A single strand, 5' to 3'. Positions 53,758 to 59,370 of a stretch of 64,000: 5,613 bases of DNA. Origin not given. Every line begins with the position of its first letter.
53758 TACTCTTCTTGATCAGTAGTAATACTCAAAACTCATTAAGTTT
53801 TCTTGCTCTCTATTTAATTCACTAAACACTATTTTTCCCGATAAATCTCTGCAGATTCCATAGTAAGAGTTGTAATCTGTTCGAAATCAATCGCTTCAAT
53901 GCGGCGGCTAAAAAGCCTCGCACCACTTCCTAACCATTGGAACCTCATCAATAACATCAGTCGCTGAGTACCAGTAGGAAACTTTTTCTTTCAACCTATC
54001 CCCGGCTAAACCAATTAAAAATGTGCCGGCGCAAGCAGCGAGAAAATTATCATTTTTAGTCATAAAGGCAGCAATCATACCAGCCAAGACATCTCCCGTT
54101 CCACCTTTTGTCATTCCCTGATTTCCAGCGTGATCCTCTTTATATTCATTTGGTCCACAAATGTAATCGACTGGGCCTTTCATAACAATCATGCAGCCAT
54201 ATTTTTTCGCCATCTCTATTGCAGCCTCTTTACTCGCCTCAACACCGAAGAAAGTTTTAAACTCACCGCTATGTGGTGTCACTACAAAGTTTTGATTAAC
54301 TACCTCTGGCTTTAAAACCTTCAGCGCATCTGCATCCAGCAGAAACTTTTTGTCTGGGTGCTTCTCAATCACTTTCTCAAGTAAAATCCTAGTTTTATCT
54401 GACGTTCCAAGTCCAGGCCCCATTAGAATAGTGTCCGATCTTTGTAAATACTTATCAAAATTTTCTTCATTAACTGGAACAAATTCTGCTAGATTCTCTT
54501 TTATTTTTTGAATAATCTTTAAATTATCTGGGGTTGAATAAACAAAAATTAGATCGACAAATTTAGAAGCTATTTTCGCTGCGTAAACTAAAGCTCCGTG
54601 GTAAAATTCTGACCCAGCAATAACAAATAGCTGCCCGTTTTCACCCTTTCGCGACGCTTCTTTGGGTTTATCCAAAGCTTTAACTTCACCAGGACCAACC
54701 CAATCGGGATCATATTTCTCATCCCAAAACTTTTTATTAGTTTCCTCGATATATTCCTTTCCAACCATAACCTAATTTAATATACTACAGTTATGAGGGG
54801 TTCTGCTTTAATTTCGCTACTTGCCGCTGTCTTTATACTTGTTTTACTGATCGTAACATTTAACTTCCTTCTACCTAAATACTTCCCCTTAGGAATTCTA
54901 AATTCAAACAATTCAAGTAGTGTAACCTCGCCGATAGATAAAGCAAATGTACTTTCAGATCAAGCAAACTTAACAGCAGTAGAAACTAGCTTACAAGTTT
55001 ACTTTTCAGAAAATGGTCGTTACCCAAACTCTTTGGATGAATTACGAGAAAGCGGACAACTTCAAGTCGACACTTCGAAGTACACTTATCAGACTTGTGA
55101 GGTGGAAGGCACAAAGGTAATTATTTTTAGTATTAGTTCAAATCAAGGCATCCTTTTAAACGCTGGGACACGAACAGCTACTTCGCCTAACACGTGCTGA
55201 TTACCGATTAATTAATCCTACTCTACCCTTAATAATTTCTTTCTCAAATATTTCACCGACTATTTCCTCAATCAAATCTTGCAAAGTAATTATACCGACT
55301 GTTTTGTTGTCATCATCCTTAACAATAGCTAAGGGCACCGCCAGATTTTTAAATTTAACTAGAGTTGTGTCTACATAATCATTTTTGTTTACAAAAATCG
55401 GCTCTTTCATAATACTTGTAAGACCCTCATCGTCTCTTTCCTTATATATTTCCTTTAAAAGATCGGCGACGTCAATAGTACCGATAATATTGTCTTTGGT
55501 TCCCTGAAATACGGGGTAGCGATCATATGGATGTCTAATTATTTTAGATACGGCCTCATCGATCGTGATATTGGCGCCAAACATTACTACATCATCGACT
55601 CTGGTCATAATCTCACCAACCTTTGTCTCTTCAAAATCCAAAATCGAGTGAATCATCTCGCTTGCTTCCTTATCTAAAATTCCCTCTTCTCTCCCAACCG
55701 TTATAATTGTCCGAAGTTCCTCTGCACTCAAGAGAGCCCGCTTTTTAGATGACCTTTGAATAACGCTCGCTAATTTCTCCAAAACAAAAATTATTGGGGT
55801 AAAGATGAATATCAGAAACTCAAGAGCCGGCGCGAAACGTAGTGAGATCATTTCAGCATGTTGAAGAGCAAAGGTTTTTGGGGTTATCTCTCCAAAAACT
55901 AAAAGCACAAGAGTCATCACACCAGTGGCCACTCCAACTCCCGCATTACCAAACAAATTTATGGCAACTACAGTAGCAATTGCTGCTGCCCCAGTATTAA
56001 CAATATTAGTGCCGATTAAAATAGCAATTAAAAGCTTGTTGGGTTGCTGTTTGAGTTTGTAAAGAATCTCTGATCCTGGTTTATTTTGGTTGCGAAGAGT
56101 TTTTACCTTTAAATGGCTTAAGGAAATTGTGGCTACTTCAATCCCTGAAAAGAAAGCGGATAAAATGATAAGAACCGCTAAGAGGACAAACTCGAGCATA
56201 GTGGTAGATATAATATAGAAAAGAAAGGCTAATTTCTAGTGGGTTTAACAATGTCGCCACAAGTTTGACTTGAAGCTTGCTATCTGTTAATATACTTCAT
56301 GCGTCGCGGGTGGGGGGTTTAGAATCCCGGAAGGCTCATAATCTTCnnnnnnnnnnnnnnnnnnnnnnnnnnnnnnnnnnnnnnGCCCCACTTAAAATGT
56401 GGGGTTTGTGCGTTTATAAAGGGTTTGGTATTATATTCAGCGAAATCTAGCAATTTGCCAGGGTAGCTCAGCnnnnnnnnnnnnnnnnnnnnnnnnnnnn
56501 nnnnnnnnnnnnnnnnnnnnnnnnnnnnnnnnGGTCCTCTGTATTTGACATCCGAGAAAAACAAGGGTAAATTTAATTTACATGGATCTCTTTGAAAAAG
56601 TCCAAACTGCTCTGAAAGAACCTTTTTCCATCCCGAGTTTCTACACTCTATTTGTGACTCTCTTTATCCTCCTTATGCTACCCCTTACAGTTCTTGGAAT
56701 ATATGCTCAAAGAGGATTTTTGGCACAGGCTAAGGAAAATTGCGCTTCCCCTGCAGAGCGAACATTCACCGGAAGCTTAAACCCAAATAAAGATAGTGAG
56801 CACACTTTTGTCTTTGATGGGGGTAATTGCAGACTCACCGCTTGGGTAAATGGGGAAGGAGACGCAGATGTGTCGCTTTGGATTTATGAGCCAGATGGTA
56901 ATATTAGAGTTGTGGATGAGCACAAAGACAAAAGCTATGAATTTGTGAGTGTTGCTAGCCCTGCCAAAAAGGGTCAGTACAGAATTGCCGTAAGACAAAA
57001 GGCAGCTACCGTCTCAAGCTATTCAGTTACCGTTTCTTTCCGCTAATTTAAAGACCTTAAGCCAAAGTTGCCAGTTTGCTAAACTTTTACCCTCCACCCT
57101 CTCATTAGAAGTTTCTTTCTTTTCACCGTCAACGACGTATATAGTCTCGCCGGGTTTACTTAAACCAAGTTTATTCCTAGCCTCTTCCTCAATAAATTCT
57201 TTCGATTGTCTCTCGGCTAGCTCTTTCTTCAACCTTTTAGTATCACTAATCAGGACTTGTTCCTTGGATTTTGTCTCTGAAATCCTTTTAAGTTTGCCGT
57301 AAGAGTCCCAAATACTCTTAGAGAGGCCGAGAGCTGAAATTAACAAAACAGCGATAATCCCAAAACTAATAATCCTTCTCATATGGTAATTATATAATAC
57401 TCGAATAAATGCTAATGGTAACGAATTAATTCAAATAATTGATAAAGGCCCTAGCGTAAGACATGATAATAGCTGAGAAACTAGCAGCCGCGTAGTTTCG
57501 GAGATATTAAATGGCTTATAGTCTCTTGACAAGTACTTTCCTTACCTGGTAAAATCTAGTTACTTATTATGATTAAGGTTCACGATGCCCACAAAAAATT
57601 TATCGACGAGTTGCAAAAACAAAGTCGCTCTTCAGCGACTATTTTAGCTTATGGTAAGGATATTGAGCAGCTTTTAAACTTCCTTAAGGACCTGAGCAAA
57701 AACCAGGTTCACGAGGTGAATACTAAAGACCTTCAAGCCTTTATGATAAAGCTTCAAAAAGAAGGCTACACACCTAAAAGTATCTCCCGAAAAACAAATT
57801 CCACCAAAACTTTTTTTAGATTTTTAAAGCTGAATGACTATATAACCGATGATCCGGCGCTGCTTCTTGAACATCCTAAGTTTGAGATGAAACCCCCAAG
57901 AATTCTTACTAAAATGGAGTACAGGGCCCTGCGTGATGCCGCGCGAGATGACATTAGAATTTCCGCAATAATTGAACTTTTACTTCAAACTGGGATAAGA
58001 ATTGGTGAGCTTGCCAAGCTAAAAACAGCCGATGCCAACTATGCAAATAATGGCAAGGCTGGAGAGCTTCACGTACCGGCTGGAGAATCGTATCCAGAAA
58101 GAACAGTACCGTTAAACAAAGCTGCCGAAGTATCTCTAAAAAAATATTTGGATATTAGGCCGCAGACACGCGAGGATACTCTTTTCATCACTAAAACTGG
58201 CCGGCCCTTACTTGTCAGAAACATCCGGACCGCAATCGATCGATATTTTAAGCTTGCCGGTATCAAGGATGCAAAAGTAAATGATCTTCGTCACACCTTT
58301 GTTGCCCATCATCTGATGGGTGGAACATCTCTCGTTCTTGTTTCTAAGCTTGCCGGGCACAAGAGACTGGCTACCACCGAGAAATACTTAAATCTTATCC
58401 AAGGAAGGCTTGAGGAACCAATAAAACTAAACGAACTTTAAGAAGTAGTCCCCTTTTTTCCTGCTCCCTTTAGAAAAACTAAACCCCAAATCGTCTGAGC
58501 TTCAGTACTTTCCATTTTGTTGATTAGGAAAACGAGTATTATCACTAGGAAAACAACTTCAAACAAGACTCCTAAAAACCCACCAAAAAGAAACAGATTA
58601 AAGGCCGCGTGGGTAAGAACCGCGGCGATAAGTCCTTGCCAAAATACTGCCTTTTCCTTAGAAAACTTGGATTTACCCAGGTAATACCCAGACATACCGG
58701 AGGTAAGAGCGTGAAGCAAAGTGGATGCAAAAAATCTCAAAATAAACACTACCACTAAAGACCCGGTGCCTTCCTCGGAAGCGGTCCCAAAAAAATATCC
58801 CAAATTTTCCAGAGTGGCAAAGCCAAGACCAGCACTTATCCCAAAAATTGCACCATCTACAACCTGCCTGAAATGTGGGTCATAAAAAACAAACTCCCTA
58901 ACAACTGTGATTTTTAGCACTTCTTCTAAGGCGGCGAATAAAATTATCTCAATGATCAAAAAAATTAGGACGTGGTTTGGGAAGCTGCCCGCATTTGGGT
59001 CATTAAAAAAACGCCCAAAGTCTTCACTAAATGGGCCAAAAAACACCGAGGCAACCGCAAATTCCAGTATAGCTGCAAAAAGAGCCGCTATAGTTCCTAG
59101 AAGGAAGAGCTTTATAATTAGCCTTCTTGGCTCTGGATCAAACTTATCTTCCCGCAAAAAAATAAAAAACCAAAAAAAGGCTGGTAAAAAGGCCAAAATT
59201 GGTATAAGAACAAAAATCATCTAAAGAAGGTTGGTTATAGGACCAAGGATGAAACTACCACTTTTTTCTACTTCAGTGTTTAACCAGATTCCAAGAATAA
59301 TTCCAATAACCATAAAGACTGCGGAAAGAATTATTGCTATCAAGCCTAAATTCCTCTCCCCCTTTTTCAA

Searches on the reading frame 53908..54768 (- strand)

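Call 47: search_protein_families(library=pfam, proteins=[window:53908-54768:-], max_evalue=0.001)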
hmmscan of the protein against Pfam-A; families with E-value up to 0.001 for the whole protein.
window:53908-54768:- (286 aa): 3 families
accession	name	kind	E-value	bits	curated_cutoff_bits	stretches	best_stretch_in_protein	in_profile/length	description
PF01256.23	Carb_kinase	-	7.8e-42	143.8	27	1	48-277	2-241/242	NAD(P)H-hydrate dehydratase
PF02110.20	HK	-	2.7e-07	30.7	27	1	179-263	140-226/247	Hydroxyethylthiazole kinase family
PF08543.17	Phos_pyr_kin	-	2e-05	24.5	27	1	141-245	101-220/246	Phosphomethylpyrimidine kinase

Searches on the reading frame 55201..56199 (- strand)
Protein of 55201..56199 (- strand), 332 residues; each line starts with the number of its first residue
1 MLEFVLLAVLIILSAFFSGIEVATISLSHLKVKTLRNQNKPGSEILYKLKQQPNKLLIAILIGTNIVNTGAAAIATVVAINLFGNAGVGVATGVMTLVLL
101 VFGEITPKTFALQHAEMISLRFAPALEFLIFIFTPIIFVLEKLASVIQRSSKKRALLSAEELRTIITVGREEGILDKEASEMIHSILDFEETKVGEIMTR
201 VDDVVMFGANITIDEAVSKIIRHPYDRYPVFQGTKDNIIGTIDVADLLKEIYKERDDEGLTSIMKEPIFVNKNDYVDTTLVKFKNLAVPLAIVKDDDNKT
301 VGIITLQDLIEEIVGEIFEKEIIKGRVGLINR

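Call 47: search_protein_families(library=pfam, proteins=[window:55201-56199:-], max_evalue=0.001)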
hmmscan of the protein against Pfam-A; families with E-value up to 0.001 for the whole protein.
window:55201-56199:- (332 aa): 2 families
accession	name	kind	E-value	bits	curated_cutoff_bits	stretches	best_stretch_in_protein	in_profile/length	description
PF01595.25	CNNM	-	7.7e-50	169.5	28.4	1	6-178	2-180/181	Cyclin M transmembrane N-terminal domain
PF00571.33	CBS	-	3.3e-17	63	24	2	194-252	1-56/57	CBS domain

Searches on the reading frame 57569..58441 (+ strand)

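Call 47: search_protein_families(library=pfam, proteins=[window:57569-58441:+], max_evalue=0.001)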
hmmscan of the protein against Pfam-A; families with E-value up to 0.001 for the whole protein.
window:57569-58441:+ (290 aa): 4 families
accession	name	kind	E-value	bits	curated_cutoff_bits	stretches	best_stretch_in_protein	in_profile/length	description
PF00589.27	Phage_integrase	-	4.3e-27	95.4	27.1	1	112-275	2-167/172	Phage integrase family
PF02899.23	Phage_int_SAM_1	-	3.2e-14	53.4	22.3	1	10-87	3-80/83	Phage integrase, N-terminal SAM-like domain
PF13495.12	Phage_int_SAM_4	-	1.1e-07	32.5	27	1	9-86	3-78/85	Phage integrase, N-terminal SAM-like domain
PF13102.12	Phage_int_SAM_5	-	0.00098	19.9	22.3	0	6-96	4-92/98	Phage integrase SAM-like domain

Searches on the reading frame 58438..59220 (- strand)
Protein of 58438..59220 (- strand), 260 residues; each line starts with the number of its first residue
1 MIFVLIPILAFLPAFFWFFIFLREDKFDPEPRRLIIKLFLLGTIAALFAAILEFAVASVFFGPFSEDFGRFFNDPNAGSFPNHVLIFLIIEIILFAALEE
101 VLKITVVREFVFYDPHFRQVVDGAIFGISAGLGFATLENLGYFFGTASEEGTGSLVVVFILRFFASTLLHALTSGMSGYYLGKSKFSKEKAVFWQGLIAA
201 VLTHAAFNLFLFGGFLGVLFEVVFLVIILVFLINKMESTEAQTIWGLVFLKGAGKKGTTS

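Call 47: search_protein_families(library=pfam, proteins=[window:58438-59220:-], max_evalue=0.001)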
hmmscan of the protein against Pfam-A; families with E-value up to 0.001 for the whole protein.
window:58438-59220:- (260 aa): 1 family
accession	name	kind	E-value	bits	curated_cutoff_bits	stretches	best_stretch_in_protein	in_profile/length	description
PF13367.11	PrsW-protease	-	1.1e-29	103.8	23.5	1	30-230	1-194/196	PrsW family intramembrane metalloprotease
